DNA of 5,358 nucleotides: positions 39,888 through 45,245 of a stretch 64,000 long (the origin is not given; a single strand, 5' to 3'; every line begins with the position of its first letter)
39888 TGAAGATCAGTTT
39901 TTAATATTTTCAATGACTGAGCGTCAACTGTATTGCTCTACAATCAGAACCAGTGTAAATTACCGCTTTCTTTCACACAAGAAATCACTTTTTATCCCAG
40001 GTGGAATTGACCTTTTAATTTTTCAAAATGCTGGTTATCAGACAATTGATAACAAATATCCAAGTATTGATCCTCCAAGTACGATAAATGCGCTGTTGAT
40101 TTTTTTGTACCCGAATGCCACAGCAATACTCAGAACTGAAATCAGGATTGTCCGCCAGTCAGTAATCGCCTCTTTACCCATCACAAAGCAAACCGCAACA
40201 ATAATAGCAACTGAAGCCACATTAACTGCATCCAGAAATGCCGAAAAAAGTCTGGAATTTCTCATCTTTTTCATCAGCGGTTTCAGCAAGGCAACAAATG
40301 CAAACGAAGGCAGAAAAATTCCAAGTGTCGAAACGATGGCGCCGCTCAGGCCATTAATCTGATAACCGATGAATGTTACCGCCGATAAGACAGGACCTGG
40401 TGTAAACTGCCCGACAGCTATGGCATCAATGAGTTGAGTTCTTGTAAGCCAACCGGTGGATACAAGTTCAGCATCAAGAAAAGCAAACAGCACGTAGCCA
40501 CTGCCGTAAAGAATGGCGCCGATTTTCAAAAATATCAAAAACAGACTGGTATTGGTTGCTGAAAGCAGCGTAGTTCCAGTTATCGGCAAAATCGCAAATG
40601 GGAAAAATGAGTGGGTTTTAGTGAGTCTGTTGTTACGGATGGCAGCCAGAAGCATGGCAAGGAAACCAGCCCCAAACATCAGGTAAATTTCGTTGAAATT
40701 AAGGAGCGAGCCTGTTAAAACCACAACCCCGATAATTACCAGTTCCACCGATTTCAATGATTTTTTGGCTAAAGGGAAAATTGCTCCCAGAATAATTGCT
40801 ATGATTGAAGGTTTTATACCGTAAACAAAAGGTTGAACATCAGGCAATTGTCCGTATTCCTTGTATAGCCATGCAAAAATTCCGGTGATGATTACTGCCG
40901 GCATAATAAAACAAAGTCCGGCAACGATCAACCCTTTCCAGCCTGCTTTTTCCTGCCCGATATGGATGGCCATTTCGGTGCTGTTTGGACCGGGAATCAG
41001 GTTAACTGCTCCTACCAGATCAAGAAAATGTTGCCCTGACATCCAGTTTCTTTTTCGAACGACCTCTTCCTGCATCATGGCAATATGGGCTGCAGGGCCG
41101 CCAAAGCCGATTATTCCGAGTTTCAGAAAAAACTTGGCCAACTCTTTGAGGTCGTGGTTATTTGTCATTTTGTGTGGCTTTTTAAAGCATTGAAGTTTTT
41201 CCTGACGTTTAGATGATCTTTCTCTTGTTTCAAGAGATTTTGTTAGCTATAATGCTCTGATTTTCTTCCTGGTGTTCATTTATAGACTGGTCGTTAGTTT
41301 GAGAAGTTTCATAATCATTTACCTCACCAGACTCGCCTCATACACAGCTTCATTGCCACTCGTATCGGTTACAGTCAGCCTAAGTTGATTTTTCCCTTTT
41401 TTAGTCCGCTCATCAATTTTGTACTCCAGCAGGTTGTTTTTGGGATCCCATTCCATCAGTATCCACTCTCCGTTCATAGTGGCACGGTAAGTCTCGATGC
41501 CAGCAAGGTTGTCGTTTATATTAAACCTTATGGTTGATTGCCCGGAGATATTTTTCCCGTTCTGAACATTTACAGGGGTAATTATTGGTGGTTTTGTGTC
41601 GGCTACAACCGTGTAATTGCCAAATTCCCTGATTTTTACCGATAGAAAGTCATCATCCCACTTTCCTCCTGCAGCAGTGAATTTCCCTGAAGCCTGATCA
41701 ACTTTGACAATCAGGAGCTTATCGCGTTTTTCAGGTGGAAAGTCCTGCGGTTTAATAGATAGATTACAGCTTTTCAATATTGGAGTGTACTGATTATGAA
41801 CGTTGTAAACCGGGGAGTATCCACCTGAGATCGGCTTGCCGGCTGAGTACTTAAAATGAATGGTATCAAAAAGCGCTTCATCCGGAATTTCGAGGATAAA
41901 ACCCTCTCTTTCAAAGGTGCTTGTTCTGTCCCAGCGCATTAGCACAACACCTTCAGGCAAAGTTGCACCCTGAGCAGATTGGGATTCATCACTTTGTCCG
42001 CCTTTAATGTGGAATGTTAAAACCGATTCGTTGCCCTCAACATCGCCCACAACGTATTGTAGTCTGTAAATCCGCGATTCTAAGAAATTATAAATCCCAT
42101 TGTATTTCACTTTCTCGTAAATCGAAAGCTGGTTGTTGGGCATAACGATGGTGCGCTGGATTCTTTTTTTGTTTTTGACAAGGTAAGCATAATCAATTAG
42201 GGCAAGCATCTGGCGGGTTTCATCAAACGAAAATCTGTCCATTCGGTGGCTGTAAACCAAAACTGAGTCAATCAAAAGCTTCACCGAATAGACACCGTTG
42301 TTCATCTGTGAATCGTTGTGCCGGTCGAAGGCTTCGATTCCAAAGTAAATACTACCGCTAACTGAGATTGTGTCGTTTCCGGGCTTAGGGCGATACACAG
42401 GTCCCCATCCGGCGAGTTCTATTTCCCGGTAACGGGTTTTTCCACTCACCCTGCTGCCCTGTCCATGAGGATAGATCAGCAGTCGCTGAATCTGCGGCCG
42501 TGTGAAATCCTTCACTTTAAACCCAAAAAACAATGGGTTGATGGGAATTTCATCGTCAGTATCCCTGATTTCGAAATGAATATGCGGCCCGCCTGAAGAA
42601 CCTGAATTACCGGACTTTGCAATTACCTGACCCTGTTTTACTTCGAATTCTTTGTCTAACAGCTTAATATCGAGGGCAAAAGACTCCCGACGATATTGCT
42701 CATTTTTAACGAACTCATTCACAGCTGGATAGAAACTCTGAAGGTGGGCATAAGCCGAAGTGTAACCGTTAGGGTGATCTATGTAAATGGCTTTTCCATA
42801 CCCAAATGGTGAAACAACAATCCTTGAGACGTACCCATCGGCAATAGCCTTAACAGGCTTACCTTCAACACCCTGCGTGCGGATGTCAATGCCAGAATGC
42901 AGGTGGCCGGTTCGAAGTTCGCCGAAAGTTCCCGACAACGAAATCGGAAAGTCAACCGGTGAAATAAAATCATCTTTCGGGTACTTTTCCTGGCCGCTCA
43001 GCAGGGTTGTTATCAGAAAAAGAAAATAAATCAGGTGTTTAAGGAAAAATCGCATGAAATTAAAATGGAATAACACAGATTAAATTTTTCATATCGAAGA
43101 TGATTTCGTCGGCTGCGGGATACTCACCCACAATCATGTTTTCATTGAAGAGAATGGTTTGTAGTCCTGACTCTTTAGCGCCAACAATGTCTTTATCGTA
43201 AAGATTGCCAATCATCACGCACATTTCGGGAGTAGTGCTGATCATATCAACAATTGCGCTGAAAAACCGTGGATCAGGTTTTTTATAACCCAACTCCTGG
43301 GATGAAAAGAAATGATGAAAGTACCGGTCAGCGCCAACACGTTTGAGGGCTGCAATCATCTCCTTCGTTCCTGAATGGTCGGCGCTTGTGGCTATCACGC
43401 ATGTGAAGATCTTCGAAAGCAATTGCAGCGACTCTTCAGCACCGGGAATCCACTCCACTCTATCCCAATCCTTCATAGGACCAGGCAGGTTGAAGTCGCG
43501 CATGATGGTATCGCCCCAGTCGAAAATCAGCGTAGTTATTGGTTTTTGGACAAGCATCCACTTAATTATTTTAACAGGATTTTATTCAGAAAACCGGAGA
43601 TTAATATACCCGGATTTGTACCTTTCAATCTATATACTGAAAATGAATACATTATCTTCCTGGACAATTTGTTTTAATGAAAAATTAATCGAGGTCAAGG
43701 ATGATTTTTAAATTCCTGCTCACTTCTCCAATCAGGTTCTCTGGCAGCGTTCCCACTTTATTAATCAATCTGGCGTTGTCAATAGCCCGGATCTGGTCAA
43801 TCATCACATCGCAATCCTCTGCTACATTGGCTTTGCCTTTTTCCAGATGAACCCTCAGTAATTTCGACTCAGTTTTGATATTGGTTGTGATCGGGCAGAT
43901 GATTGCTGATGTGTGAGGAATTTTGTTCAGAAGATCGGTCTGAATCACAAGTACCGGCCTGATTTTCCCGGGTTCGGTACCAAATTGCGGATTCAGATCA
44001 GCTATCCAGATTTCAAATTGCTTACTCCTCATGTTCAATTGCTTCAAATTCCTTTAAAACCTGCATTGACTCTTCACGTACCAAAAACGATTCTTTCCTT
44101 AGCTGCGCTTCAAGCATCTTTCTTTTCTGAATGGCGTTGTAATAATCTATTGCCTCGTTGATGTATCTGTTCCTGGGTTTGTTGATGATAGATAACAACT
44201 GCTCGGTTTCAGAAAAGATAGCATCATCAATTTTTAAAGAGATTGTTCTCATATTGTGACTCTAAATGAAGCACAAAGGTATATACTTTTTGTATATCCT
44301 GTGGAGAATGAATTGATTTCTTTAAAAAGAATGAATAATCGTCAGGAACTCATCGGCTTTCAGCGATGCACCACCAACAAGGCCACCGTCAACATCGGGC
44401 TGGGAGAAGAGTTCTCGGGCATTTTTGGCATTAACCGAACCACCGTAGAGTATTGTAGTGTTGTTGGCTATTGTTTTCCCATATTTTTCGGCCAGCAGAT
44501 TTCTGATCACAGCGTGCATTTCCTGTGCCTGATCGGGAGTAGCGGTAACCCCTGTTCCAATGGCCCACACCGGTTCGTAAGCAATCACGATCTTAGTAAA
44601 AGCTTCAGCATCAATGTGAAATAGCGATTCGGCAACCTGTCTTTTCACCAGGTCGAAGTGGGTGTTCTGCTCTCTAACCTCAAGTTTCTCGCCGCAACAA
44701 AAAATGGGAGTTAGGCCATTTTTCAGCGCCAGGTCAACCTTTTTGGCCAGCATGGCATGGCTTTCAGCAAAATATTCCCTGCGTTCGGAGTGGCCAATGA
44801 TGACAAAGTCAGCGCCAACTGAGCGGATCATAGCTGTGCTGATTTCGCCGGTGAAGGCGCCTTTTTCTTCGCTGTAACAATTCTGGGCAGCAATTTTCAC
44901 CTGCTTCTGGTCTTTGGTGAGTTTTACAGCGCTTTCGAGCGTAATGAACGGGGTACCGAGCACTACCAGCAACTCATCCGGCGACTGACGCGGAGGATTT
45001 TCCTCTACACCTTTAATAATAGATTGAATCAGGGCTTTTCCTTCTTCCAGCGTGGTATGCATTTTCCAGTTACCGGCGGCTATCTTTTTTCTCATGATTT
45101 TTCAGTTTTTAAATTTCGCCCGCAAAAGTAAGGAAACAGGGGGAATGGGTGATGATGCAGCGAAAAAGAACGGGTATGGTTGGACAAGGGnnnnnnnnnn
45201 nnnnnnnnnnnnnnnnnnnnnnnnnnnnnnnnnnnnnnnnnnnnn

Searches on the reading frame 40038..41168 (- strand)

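Call 63: search_protein_families(library=pfam, proteins=[window:40038-41168:-], max_evalue=0.0001)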
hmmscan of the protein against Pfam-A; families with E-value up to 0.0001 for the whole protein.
window:40038-41168:- (376 aa): 1 family
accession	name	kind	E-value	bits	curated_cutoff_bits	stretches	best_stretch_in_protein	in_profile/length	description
PF02417.20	Chromate_transp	-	5.8e-82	274.1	28.6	2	9-171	2-165/166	Chromate transporter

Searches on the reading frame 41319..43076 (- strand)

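Call 63: search_protein_families(library=pfam, proteins=[window:41319-43076:-], max_evalue=0.0001)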
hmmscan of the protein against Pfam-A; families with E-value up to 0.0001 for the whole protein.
window:41319-43076:- (585 aa): 1 family
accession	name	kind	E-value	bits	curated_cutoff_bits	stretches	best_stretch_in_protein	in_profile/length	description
PF01551.29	Peptidase_M23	-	2.3e-22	79.4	28.7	2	59-127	2-67/96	Peptidase family M23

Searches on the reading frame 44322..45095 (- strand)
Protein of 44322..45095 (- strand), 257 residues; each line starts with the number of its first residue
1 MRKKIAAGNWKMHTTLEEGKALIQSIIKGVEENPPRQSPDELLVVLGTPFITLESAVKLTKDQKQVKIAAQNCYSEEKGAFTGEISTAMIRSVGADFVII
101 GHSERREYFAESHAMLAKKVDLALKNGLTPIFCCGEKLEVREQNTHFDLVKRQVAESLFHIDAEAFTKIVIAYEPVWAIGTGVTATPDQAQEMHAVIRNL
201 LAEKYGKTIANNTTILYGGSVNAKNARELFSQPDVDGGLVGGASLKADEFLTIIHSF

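Call 63: search_protein_families(library=pfam, proteins=[window:44322-45095:-], max_evalue=0.0001)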
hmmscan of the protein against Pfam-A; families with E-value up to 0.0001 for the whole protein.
window:44322-45095:- (257 aa): 1 family
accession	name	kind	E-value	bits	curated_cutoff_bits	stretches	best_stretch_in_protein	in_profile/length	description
PF00121.24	TIM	-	4.4e-93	311.8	20.1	1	5-255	2-243/245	Triosephosphate isomerase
